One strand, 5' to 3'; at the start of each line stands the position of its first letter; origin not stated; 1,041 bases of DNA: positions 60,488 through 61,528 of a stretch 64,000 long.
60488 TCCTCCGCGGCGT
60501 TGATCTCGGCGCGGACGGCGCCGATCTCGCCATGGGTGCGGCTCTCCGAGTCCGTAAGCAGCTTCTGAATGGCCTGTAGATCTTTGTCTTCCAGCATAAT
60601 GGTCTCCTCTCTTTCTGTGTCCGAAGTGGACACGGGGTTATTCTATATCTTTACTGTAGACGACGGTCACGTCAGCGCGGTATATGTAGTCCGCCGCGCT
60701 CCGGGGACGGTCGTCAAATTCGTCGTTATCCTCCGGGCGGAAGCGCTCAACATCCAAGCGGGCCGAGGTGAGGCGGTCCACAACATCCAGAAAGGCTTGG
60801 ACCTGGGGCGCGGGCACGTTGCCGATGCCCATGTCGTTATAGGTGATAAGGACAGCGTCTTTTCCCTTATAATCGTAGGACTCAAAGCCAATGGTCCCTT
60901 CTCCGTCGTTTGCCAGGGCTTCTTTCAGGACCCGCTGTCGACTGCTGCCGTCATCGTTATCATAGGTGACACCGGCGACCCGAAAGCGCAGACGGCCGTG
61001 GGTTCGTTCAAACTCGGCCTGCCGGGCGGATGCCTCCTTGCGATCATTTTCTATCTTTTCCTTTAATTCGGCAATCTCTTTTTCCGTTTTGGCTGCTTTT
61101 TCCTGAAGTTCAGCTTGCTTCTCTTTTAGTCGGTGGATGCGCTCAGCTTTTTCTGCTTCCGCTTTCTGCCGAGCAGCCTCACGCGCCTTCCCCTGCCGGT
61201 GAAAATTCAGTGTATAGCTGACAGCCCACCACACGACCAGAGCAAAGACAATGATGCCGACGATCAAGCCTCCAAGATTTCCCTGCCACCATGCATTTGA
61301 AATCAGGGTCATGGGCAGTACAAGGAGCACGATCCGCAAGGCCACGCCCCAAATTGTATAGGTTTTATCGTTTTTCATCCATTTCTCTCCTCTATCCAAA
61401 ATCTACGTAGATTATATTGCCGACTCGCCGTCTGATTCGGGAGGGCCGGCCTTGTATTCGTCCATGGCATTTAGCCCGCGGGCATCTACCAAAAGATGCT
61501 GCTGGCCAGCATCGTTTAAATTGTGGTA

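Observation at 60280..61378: The int-cI moron operon encodes a membrane-anchored coiled-coil HIRAN-like protein and a 98-aa helical partner, each ORF followed by the same hairpin (candidate phage-defence or exclusion module)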

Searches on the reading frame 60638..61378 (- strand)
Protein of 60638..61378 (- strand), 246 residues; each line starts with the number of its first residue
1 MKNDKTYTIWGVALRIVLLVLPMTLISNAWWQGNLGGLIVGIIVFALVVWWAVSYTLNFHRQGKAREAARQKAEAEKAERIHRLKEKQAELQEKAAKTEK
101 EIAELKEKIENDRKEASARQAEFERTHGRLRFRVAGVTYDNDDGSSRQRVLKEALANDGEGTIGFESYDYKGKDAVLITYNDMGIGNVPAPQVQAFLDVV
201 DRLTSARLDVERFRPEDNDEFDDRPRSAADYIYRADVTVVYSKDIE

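Call 3: search_protein_families(library=pfam, proteins=[window:60638-61378:-], max_evalue=1)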
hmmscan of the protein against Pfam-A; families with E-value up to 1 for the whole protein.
window:60638-61378:- (246 aa): 27 families (the best 25 are shown)
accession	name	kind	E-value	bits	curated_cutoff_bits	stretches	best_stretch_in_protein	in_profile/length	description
PF06785.16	UPF0242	-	0.00075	20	33.5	1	42-115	48-119/194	Uncharacterised protein family (UPF0242) N-terminus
PF12685.13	SpoIIIAH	-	0.00075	19.9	30.6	1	42-122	4-88/191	SpoIIIAH-like protein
PF14584.11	DUF4446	-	0.0075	16.7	27.4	1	40-135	5-102/150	Protein of unknown function (DUF4446)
PF03961.19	FapA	-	0.012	15.6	31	1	66-116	183-233/272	Flagellar Assembly Protein A beta solenoid domain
PF12725.13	DUF3810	-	0.016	15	28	1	15-125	33-149/311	Protein of unknown function (DUF3810)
PF01813.22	ATP-synt_D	-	0.017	15.5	25.7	1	69-131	3-66/196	ATP synthase subunit D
PF19745.5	FUT8_N_cat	-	0.026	13.7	27.6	1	40-125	9-95/499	Alpha-(1,6)-fucosyltransferase N- and catalytic domains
PF07889.17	DUF1664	-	0.036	14.5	34.6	1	73-122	60-109/124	Protein of unknown function (DUF1664)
PF11932.13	DUF3450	-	0.04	13.7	32.6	1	44-126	3-84/241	Protein of unknown function (DUF3450)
PF09490.15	CbtA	-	0.049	13.9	30.7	1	32-88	7-59/239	Probable cobalt transporter subunit (CbtA)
PF19744.4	DUF6232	-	0.083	13.8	27.4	1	10-74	39-103/117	Family of unknown function (DUF6232)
PF05266.19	DUF724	-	0.099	12.9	38.4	1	58-126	113-184/188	Protein of unknown function (DUF724)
PF19558.4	DUF6080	-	0.11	11.6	27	1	36-103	224-291/447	Family of unknown function (DUF6080)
PF13166.12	AAA_13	-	0.16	11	36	1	66-125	396-469/713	AAA domain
PF11262.13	Tho2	-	0.17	11.5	23.1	1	54-123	17-84/305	Transcription factor/nuclear export subunit protein 2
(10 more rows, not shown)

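Call 4: search_protein_families(library=phrogs, proteins=[window:60638-61378:-], max_evalue=1)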
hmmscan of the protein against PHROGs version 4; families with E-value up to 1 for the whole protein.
window:60638-61378:- (246 aa): 35 families (the best 25 are shown)
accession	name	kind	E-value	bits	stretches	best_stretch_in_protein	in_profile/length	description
phrog_13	-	lysis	3.7e-05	24.8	1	41-119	12-89/154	Rz-like spanin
phrog_8821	-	lysis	0.0001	23.4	1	38-120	12-85/130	Rz-like spanin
phrog_89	-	lysis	0.00013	23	1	38-125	6-89/143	Rz-like spanin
phrog_6631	-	unknown function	0.00016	22.3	1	40-125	8-99/251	-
phrog_3793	-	unknown function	0.00048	20.4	1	14-120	24-134/272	-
phrog_2466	-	lysis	0.0019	19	1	39-140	12-112/172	Rz-like spanin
phrog_1009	-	unknown function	0.0028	18.7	1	39-117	14-86/103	-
phrog_339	-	tail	0.003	16.8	1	66-118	696-755/1123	tail length tape measure protein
phrog_1152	-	lysis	0.0041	18.1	1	42-111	14-83/127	Rz-like spanin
phrog_1026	-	lysis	0.006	17.8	1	38-106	12-69/85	Rz-like spanin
phrog_24502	-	other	0.0085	17.1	1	38-116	29-109/177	zinc-finger domain protein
phrog_37629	-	unknown function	0.012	16.6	1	132-153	10-31/189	-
phrog_5777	-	unknown function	0.018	16.4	1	42-143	11-110/169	-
phrog_6440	-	unknown function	0.018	16.1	1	42-123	5-85/186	-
phrog_9841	-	lysis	0.02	16.1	1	38-115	13-99/120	Rz-like spanin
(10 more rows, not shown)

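Call 5: search_protein_families(library=padloc, proteins=[window:60638-61378:-], max_evalue=1)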
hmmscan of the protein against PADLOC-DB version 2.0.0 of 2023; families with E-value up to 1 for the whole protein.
window:60638-61378:- (246 aa): 20 families
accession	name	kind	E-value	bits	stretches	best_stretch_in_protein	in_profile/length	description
PDLC03841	LeoBC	-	1.8e-05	22.1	1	7-148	455-584/601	-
PDLC03812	RTasRmuC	-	0.0024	14.5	1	66-126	26-86/439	DRT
PDLC03859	LmuB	-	0.0076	13.5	1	79-117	360-467/611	-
PDLC00505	JetC1|JetC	-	0.011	11.8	1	63-151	676-764/1118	DUF3584 domain; MukB-like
PDLC03862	LmuB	-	0.012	12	1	64-141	429-506/643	-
PDLC02668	DndD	-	0.015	12.3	1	66-127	412-473/659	DndD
PDLC05062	PDC-S66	-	0.019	12.4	1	71-124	58-111/282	-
PDLC02756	PbeC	-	0.041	10.9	1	68-135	203-277/643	PbeC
PDLC00503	JetC1|JetC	-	0.046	9.7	1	68-160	704-796/1146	DUF3584 domain; MukB-like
PDLC02667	DndD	-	0.054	10.2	1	66-139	200-273/657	DndD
PDLC02740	PbeC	-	0.076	9.8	1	68-134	198-264/648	PbeC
PDLC03863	LmuB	-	0.079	9.6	1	74-120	357-404/610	-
PDLC04547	PDC-M26A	-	0.11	8.9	1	67-130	173-243/724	-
PDLC01527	Cas8b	-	0.2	7.9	1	74-128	193-245/759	CAS-I-B; effector_LS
PDLC01698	Cas12f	-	0.22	8.8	1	72-121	250-299/411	CAS-V-F; effector__SPE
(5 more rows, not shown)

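Call 9: find_homologous_proteins(query=window:60638-61378:-)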
Query window:60638-61378:- (246 aa): 9 proteins with E <= 0.001 among 1843 candidates.
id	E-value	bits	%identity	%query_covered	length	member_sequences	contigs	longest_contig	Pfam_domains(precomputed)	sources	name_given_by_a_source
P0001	9.7e-158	541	100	100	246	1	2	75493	-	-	-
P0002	3.9e-64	235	47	96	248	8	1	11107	-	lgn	-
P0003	8.1e-60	220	46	97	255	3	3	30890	-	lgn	-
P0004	2.6e-59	219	48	96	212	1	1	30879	-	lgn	-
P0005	2.1e-57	213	46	96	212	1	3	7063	-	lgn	-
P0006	5.7e-56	208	48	96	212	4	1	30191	-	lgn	-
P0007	2.3e-53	199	46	96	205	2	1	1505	-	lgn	-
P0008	1.3e-35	141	55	50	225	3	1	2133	-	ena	-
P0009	5.3e-11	61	38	43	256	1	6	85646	-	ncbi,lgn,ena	-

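Call 17: find_encoding_contigs(protein=P0003, flank=6000, max_places=4)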
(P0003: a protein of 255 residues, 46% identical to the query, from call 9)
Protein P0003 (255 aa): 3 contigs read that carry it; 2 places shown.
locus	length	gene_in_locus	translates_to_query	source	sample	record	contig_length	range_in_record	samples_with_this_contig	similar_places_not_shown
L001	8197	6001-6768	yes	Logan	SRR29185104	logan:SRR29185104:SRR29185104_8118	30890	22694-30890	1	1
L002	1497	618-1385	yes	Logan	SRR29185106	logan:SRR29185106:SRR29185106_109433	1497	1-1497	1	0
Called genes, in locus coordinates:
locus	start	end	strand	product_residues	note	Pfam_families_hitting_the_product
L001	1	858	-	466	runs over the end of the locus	PF00772:DnaB, PF03796:DnaB_C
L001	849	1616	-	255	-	-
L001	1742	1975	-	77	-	-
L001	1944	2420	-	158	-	PF01381:HTH_3 (faint), PF13560:HTH_31 (weak)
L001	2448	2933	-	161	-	-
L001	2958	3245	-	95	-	-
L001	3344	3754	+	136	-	-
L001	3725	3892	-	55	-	-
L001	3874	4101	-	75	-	PF12844:HTH_19, PF13443:HTH_26 (faint), PF13560:HTH_31 (weak), PF01381:HTH_3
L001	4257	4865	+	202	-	PF01381:HTH_3, PF12844:HTH_19, PF13443:HTH_26 (faint), PF13560:HTH_31, PF00717:Peptidase_S24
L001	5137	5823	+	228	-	PF01936:NYN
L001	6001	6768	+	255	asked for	-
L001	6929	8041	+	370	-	PF00589:Phage_integrase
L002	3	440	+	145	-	?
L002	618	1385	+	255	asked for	-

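Call 18: find_encoding_contigs(protein=P0009, flank=6000, max_places=4)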
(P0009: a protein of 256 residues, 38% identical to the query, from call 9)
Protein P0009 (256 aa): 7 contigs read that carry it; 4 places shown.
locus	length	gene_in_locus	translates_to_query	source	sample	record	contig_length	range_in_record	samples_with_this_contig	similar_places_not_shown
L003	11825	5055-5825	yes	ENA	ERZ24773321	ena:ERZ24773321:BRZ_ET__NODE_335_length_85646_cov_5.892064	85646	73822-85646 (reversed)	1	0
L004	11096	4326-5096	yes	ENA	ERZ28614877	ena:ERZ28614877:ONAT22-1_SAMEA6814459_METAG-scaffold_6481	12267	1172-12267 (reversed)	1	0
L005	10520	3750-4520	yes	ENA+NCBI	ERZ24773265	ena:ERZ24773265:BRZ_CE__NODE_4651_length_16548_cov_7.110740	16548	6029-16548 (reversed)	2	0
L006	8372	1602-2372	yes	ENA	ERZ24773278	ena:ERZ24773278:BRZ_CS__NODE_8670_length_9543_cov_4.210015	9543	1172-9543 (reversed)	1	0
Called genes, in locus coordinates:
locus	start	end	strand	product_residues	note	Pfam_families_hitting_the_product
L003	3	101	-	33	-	?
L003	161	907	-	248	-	-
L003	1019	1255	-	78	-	-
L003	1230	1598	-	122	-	-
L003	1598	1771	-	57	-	-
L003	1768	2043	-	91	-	-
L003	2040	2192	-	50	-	-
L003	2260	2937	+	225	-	PF13643:DUF4145 (weak)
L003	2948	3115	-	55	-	-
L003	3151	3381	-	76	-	-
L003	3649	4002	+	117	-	-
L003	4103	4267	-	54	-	-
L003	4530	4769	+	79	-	-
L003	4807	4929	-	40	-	-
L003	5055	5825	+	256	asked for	-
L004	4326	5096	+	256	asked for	-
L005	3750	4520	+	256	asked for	-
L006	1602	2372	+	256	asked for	-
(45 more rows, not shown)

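Call 51: find_encoding_contigs(protein=window:60638-61378:-, flank=10000, max_places=3)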
Protein window:60638-61378:- (246 aa): 2 contigs read that carry it; 2 places shown.
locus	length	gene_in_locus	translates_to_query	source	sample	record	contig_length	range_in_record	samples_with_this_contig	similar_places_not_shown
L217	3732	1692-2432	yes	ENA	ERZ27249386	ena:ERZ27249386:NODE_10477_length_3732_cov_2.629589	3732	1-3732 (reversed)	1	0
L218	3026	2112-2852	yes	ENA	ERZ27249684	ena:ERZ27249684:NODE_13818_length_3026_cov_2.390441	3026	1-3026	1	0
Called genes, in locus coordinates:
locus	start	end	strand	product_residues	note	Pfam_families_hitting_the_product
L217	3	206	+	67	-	?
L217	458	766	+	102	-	-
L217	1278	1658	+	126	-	PF01381:HTH_3, PF13443:HTH_26 (weak)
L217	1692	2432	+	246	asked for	-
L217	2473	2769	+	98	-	-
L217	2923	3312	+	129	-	-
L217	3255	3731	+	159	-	?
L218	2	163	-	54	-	?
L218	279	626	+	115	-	-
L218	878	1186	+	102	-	-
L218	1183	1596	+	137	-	-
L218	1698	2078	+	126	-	PF01381:HTH_3, PF13443:HTH_26 (weak)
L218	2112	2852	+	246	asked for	-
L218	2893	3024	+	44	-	?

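Call 78: search_protein_families(library=ncbifam, proteins=[window:60638-61378:-], max_evalue=0.01)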
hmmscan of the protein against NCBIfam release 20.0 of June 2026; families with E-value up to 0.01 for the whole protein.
window:60638-61378:- (246 aa): 6 families
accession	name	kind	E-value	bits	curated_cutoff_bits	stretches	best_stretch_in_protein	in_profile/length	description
NF007065.0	PRK09510.1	equivalog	0.0012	17.9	213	1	63-123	193-252/387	cell envelope integrity protein TolA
NF045780.1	TrlF_fam_ATP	equivalog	0.006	15.3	350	1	64-145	640-721/944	TrlF family AAA-like ATPase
NF053524.1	thylo_ssl2009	equivalog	0.0066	17.1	58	0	31-115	8-84/90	ssl2009 family thylakoid membrane protein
NF045487.1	ASRP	equivalog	0.0079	14.8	300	1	74-131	371-428/593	archaea-specific SMC-related protein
TIGR02168.1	SMC_prok_B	equivalog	0.0089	13.8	567.35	0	65-134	425-493/1181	chromosome segregation protein SMC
NF008173.0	PRK10920.1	equivalog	0.0096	15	313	0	46-138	43-126/390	uroporphyrinogen-III C-methyltransferase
